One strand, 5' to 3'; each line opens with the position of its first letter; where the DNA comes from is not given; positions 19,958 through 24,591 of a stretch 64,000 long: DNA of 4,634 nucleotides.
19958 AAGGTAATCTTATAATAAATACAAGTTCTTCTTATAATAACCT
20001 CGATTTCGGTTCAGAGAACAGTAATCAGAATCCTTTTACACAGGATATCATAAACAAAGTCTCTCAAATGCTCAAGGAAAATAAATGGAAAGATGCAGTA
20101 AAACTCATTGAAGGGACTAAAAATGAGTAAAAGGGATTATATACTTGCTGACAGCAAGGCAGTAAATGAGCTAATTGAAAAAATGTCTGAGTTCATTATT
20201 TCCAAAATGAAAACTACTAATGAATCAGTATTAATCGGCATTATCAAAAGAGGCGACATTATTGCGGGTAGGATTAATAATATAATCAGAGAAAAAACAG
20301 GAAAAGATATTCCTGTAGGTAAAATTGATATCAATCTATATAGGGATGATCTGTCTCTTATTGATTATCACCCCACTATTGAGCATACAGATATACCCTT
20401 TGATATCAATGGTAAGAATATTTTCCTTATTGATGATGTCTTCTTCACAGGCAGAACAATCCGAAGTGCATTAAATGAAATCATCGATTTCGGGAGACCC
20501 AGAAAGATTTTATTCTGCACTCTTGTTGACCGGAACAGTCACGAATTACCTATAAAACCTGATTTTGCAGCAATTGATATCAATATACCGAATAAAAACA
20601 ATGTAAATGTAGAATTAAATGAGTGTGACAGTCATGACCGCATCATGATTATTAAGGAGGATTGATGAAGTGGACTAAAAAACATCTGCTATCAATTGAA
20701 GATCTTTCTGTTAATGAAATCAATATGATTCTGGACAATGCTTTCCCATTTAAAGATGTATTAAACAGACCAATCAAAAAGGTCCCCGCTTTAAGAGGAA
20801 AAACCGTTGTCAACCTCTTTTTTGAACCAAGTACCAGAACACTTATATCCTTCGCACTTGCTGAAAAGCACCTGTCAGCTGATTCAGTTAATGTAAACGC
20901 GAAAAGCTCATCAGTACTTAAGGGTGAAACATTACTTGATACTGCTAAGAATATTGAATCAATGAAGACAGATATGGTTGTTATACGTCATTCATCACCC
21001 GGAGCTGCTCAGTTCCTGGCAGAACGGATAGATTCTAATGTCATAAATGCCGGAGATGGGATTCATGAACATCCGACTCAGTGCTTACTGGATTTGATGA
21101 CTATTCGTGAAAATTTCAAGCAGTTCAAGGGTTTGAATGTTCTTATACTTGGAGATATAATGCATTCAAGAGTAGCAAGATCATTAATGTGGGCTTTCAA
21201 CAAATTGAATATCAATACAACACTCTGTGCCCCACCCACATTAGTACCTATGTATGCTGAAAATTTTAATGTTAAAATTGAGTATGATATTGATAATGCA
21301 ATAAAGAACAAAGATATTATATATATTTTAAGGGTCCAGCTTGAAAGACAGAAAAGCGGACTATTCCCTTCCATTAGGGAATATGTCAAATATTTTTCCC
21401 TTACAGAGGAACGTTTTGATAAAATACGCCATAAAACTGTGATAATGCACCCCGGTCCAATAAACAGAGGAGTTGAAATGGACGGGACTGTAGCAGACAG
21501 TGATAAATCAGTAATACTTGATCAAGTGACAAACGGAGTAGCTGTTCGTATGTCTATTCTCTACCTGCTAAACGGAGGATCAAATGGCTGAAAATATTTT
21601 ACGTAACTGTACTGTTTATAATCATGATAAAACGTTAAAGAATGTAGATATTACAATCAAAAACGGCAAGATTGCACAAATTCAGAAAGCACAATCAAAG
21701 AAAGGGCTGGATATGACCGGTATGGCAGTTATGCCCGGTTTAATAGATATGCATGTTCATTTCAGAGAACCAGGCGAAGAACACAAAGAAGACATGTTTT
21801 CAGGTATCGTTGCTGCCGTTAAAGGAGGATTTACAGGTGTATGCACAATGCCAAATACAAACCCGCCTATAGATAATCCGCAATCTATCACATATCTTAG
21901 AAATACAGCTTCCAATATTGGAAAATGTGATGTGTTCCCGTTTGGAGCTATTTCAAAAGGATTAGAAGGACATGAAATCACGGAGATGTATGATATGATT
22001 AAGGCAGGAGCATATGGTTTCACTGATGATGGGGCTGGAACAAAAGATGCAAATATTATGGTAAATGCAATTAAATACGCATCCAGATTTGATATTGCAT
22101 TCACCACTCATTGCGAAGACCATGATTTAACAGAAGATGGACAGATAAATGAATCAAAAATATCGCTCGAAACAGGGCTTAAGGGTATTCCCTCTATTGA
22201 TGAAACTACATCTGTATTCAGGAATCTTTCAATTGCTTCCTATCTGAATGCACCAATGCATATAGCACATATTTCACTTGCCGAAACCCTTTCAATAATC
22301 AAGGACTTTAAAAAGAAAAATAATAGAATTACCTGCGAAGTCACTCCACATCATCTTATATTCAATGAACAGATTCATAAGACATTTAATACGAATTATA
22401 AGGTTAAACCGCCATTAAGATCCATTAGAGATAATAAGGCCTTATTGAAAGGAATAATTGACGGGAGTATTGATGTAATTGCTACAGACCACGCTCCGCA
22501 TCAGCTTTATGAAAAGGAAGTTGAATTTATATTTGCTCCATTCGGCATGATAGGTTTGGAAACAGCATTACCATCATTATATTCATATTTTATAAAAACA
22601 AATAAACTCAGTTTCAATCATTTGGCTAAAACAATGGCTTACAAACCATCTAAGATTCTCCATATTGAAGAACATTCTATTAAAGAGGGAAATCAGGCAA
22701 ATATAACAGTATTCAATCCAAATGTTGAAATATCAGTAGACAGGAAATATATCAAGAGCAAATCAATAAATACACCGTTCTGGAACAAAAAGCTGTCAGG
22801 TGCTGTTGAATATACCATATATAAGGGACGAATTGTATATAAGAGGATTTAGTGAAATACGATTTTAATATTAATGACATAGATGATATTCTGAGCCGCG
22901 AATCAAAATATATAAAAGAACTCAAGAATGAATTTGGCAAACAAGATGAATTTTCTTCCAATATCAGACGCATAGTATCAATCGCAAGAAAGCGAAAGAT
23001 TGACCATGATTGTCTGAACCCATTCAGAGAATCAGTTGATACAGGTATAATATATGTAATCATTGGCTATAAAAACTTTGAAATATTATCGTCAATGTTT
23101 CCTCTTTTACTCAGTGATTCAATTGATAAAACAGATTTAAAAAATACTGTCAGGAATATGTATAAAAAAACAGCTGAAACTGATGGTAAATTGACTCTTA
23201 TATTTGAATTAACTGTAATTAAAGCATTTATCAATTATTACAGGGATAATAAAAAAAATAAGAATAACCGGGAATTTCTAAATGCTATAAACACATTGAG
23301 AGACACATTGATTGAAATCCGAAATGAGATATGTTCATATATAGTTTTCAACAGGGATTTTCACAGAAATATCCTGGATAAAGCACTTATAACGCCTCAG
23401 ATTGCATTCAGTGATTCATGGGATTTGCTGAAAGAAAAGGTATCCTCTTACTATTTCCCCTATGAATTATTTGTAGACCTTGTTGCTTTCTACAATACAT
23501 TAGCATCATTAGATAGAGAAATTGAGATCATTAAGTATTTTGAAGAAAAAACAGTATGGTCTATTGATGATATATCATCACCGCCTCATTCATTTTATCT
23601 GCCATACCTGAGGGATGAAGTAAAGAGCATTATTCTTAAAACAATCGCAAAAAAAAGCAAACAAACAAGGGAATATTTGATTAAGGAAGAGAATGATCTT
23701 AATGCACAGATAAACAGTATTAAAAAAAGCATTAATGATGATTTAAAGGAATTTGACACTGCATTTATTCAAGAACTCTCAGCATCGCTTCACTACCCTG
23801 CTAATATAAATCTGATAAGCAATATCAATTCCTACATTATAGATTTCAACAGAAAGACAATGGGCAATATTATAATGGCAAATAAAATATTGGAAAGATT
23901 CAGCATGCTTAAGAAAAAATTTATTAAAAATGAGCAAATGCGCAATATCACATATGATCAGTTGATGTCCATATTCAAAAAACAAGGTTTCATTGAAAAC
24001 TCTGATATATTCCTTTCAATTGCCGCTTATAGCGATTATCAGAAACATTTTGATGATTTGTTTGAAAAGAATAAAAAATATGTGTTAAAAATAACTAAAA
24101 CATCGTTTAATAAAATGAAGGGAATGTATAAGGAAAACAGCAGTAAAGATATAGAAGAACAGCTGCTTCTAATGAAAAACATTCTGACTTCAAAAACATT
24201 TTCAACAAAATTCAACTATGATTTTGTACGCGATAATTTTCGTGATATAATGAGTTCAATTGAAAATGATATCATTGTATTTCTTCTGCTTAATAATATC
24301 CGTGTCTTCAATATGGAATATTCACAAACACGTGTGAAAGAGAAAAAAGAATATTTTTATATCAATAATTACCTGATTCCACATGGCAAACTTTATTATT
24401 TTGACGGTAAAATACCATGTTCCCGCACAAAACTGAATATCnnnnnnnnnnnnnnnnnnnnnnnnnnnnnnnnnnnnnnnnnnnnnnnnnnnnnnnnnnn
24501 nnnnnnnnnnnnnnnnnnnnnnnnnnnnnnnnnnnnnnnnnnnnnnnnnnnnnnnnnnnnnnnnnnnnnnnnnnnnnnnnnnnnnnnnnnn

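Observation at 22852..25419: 855-aa protein whose C-terminus looks like a divergent class-III nucleotidyl cyclase (CHD), translationally coupled to pyrR-pyrB-pyrC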

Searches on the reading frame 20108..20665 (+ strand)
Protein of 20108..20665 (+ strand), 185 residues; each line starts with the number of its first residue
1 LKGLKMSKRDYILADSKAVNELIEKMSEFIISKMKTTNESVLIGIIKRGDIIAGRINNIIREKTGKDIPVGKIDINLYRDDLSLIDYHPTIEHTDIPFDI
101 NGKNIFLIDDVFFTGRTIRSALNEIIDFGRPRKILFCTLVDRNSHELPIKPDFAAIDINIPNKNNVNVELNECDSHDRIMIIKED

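Call 6: search_protein_families(library=pfam, proteins=[window:20108-20665:+], max_evalue=1)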
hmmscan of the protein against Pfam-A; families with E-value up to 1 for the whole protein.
window:20108-20665:+ (185 aa): 4 families
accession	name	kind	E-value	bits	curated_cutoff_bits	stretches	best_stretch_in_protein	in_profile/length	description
PF00156.33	Pribosyltran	-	3.3e-14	52.9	26.3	1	15-163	7-145/158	Phosphoribosyl transferase domain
PF14681.12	UPRTase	-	3.6e-05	23.8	27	1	39-141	67-160/206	Uracil phosphoribosyltransferase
PF24390.1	PRTase-CE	-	0.00039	20.8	27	1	78-140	84-146/253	PRTase-CE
PF15609.12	PRTase_2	-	0.016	15.2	28.8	1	102-146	119-163/188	Phosphoribosyl transferase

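Call 71: search_protein_families(library=ncbifam, proteins=[window:20108-20665:+], max_evalue=0.1)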
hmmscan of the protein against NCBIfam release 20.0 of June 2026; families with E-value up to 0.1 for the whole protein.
window:20108-20665:+ (185 aa): 22 families
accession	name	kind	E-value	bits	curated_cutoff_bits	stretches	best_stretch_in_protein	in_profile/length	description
NF003549.0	PRK05205.1-5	equivalog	1.9e-50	170.8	138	1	9-183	5-180/182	bifunctional pyr operon transcriptional regulator/uracil phosphoribosyltransferase PyrR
NF003548.0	PRK05205.1-4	equivalog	1.7e-43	148.4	218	1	13-184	6-172/173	bifunctional pyr operon transcriptional regulator/uracil phosphoribosyltransferase PyrR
NF003547.0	PRK05205.1-3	equivalog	2.3e-40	138.5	230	1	10-184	13-191/194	bifunctional pyr operon transcriptional regulator/uracil phosphoribosyltransferase PyrR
NF003545.0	PRK05205.1-1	equivalog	4.9e-40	136.8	140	1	19-171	10-158/171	bifunctional pyr operon transcriptional regulator/uracil phosphoribosyltransferase PyrR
NF003546.0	PRK05205.1-2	equivalog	8.1e-36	123.3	268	1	11-181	4-174/175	bifunctional pyr operon transcriptional regulator/uracil phosphoribosyltransferase PyrR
TIGR01203.1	HGPRTase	equivalog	2.9e-10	40.2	150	1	13-159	2-142/167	hypoxanthine phosphoribosyltransferase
NF006605.0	PRK09162.1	equivalog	2e-07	30.6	181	1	8-158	12-155/183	hypoxanthine-guanine phosphoribosyltransferase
TIGR01251.1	ribP_PPkin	subfamily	0.00011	21.2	113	1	89-129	197-237/309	ribose-phosphate diphosphokinase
NF002620.0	PRK02277.1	subfamily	0.00039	20.1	115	1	24-143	74-181/201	orotate phosphoribosyltransferase-like protein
NF002636.0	PRK02304.1-5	equivalog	0.00093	18.7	125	1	12-123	32-138/176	adenine phosphoribosyltransferase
NF002095.0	PRK00934.1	equivalog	0.0047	16.1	296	1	92-129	195-232/287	ribose-phosphate diphosphokinase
NF004689.0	PRK06031.1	equivalog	0.0097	15.2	175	1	18-124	64-176/233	phosphoribosyltransferase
TIGR01367.1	pyrE_Therm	equivalog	0.014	15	150.25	0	101-176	104-170/187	orotate phosphoribosyltransferase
TIGR00201.1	comF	subfamily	0.016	15.1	233.55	0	99-126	149-176/190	ComF family protein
TIGR01091.1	upp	equivalog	0.016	14.9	208.35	1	75-140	98-159/207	uracil phosphoribosyltransferase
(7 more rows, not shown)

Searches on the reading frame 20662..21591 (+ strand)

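Call 6: search_protein_families(library=pfam, proteins=[window:20662-21591:+], max_evalue=1)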
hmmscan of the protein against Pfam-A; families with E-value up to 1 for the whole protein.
window:20662-21591:+ (309 aa): 2 families
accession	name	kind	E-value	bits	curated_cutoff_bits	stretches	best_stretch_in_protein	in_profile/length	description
PF02729.26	OTCace_N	-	4.2e-44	150.6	29.9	1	7-150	1-148/148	Aspartate/ornithine carbamoyltransferase, carbamoyl-P binding domain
PF00185.30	OTCace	-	9.4e-27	94.4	29.4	1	156-303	1-157/157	Aspartate/ornithine carbamoyltransferase, Asp/Orn binding domain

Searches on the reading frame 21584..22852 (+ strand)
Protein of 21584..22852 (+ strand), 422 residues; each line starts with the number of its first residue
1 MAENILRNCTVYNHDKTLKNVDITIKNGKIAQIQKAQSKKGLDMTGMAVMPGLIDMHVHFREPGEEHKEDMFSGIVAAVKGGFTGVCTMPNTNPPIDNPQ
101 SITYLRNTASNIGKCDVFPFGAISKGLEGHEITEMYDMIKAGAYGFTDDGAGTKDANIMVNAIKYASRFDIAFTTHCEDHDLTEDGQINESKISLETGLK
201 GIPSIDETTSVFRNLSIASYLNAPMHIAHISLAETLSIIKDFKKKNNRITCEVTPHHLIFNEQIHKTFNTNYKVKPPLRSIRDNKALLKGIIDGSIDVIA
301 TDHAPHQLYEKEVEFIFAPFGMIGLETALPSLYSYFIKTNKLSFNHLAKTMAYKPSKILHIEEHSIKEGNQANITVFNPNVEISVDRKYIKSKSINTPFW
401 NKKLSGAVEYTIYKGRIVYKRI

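Call 6: search_protein_families(library=pfam, proteins=[window:21584-22852:+], max_evalue=1)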
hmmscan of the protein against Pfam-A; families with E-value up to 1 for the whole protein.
window:21584-22852:+ (422 aa): 6 families
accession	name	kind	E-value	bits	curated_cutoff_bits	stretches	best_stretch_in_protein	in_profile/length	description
PF01979.26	Amidohydro_1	-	1.9e-22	80.4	25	1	49-418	2-345/345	Amidohydrolase family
PF07969.17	Amidohydro_3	-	4.3e-10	40.1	29.7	2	338-419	403-472/472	Amidohydrolase family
PF12890.13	DHOase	-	5.5e-08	33.5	21.2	1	49-234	4-141/142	Dihydro-orotase-like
PF22643.2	NagA_N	-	0.044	14.4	27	1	6-36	4-34/51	NagA composite domain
PF00449.26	Urease_alpha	-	0.14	13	23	1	4-39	68-102/121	Urease alpha-subunit, N-terminal domain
PF01565.28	FAD_binding_4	-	0.22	11.7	26.4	1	159-209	13-63/139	FAD binding domain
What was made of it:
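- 20108..22852 (+): pyrR (20108-20665), pyrB (20662-21591) and pyrC (21584-22852), each overlapping the next. Pfam (call 6).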

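Call 71: search_protein_families(library=ncbifam, proteins=[window:21584-22852:+], max_evalue=0.1)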
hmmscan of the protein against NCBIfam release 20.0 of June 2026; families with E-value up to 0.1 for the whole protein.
window:21584-22852:+ (422 aa): 75 families (the best 25 are shown)
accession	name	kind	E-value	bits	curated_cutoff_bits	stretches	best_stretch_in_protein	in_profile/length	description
NF006837.0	PRK09357.1-2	equivalog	1.3e-127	425.9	575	1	4-421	3-424/428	dihydroorotase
TIGR00857.1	pyrC_multi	subfamily_domain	6.4e-127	423.9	279.05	1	20-420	5-410/412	dihydroorotase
NF006844.0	PRK09357.2-5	equivalog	1.5e-123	413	701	1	4-420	4-421/422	dihydroorotase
NF006836.0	PRK09357.1-1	equivalog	1.9e-116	389.3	538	1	5-419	5-424/432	dihydroorotase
NF006841.0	PRK09357.2-2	equivalog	9.1e-113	377.1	640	1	18-421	16-419/421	dihydroorotase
NF006845.0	PRK09357.2-6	equivalog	2.2e-111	372.6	728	1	15-421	15-427/428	dihydroorotase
NF006843.0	PRK09357.2-4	equivalog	3.4e-109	365.6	786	1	5-421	4-422/431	dihydroorotase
NF006839.0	PRK09357.1-4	equivalog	6.8e-107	357.7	576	1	16-420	15-421/422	dihydroorotase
NF006842.0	PRK09357.2-3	equivalog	1.3e-103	347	695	1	31-418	39-437/440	dihydroorotase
NF006558.0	PRK09059.1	equivalog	3.4e-89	299.3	645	1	22-420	24-428/430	dihydroorotase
NF005614.0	PRK07369.1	equivalog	1.1e-86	291.3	456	1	18-409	19-414/419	dihydroorotase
NF005791.0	PRK07627.1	equivalog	3.6e-86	289.8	442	1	17-421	17-424/425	dihydroorotase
NF002668.0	PRK02382.1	equivalog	6.1e-77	259.2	452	1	16-421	13-413/436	dihydroorotase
NF006838.0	PRK09357.1-3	equivalog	7.3e-73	245.8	644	1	19-420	18-422/423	dihydroorotase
NF006268.0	PRK08417.1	equivalog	5.2e-72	243.1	499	1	5-420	2-405/406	metal-dependent hydrolase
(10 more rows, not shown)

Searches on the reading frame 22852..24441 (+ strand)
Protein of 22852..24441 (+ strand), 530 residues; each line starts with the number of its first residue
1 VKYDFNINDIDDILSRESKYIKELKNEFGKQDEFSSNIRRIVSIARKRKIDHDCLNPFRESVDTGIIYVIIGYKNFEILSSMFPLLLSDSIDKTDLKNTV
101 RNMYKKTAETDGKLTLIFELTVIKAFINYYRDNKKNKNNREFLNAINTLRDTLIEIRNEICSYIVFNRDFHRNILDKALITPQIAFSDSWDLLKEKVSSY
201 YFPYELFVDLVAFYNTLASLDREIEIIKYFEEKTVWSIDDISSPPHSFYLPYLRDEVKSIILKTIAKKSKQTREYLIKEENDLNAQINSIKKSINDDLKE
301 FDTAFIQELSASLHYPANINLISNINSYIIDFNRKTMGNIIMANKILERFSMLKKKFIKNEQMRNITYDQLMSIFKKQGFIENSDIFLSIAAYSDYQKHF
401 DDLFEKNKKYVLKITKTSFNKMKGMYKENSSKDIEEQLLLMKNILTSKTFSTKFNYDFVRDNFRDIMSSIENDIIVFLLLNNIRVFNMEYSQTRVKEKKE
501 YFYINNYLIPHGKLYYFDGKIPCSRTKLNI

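Call 50: predict_structure(alignment_id=A5)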
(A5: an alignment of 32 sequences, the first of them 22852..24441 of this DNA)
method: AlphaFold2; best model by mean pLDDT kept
length: 530 residues; sequences in the alignment: 32
mean_pLDDT: 89.5   pTM: 0.81
mean pLDDT of the five models: 89.5, 88.7, 88.1, 88.0, 87.7
residues with pLDDT >= 90: 374; 70-90: 124; 50-70: 26; < 50: 6
segments of 3 or more residues with pLDDT < 50: 527-530
pLDDT, mean of each block of 10 residues (from residue 1): 61 73 91 93 91 94 94 93 92 92 93 95 95 75 93 96 93 94 78 89 95 94 94 90 91 96 95 95 95 93 88 71 87 92 94 94 93 91 89 90 93 95 91 91 78 89 95 94 91 89 89 88 54
secondary structure, 60 per line:
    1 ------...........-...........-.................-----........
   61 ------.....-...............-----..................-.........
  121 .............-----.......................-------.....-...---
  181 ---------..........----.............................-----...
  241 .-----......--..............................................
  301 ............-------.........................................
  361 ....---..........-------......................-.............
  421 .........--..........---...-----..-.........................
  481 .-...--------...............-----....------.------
elements in order: H7-17 H19-29 H31-47 H53-60 E67-71 H73-87 H93-110 H112-133 H139-161 H169-173 H190-199 H204-232 H238-241 H247-252 H255-312 H320-364 H368-377 H385-406 H408-429 H432-441 E445-447 H456-481 E483-485 H494-508 E514-517
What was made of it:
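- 22852..24441 (+): N-terminal all-alpha domain (aa 1-530) with a long helical hairpin (H255-312 and H320-364); fold without a known relative. AF2 pLDDT 89.5, pTM 0.81 (call 50).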

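Call 53: fold_search(model_id=the predicted structure, library=pdb)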
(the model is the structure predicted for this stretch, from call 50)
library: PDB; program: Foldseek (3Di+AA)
matches with E <= 10: 400; with E <= 0.001: 0
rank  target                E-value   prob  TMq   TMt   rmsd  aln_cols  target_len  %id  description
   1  7a0g_BBB              2.9e-02  0.97  0.19  0.30  21.6       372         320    9  Structure of the SmhB pore of the tripartite alpha-pore forming toxin, Smh, from Serratia marcescens. (released 2021-03-31)
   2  7a0g_AAA              4.5e-02  0.84  0.17  0.25  22.0       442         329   10  Structure of the SmhB pore of the tripartite alpha-pore forming toxin, Smh, from Serratia marcescens. (released 2021-03-31)
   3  7a0g_EEE              5.4e-02  0.80  0.16  0.24  22.1       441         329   10  Structure of the SmhB pore of the tripartite alpha-pore forming toxin, Smh, from Serratia marcescens. (released 2021-03-31)
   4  6h2f_D                6.7e-02  0.63  0.16  0.23  21.4       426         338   12  Structure of the pre-pore AhlB of the tripartite alpha-pore forming toxin, AHL, from Aeromonas hydrophila. (released 2019-07-10)
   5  6h2f_F                7.6e-02  0.66  0.16  0.23  21.1       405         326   11  Structure of the pre-pore AhlB of the tripartite alpha-pore forming toxin, AHL, from Aeromonas hydrophila. (released 2019-07-10)
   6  8gel_A                8.3e-02  0.12  0.08  0.09  36.9       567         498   13  Cryo-EM structure of synthetic tetrameric building block sC4 (released 2024-03-13)
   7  7a0g_DDD              9.5e-02  0.89  0.19  0.30  21.7       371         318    9  Structure of the SmhB pore of the tripartite alpha-pore forming toxin, Smh, from Serratia marcescens. (released 2021-03-31)
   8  6h2f_J                1.0e-01  0.72  0.17  0.25  21.1       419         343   11  Structure of the pre-pore AhlB of the tripartite alpha-pore forming toxin, AHL, from Aeromonas hydrophila. (released 2019-07-10)
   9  6h2f_B                1.1e-01  0.51  0.15  0.22  21.6       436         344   11  Structure of the pre-pore AhlB of the tripartite alpha-pore forming toxin, AHL, from Aeromonas hydrophila. (released 2019-07-10)
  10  6h2f_H                1.1e-01  0.47  0.15  0.22  22.5       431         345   11  Structure of the pre-pore AhlB of the tripartite alpha-pore forming toxin, AHL, from Aeromonas hydrophila. (released 2019-07-10)
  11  7a0g_III              1.3e-01  0.85  0.19  0.30  21.5       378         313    9  Structure of the SmhB pore of the tripartite alpha-pore forming toxin, Smh, from Serratia marcescens. (released 2021-03-31)
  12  8vp6_B                1.6e-01  0.13  0.09  0.08  31.5       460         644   10  Cryo-EM structure of the ABC transporter PCAT1 bound with Mg_class_2 (released 2024-10-30)
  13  6grj_B                1.7e-01  0.66  0.17  0.27  23.6       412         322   11  Structure of the AhlB pore of the tripartite alpha-pore forming toxin, AHL, from Aeromonas hydrophila. (released 2019-07-03)
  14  6h2f_A                1.7e-01  0.25  0.13  0.18  25.7       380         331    8  Structure of the pre-pore AhlB of the tripartite alpha-pore forming toxin, AHL, from Aeromonas hydrophila. (released 2019-07-10)
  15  6l7e_A                1.7e-01  0.14  0.10  0.03  38.3       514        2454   10  Toxin Complex TcdA1-TcdB1-TccC2 (released 2020-11-04)
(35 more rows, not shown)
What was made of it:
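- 22852..24441 (+): Foldseek against PDB finds nothing below E 0.03, TM <= 0.31 (call 53).
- Tried and rejected: It found just generic long-helix matches (alpha-pore-forming toxins, BAR domains; E >= 0.03, TM <= 0.31), rejected as non-informative (call 53).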
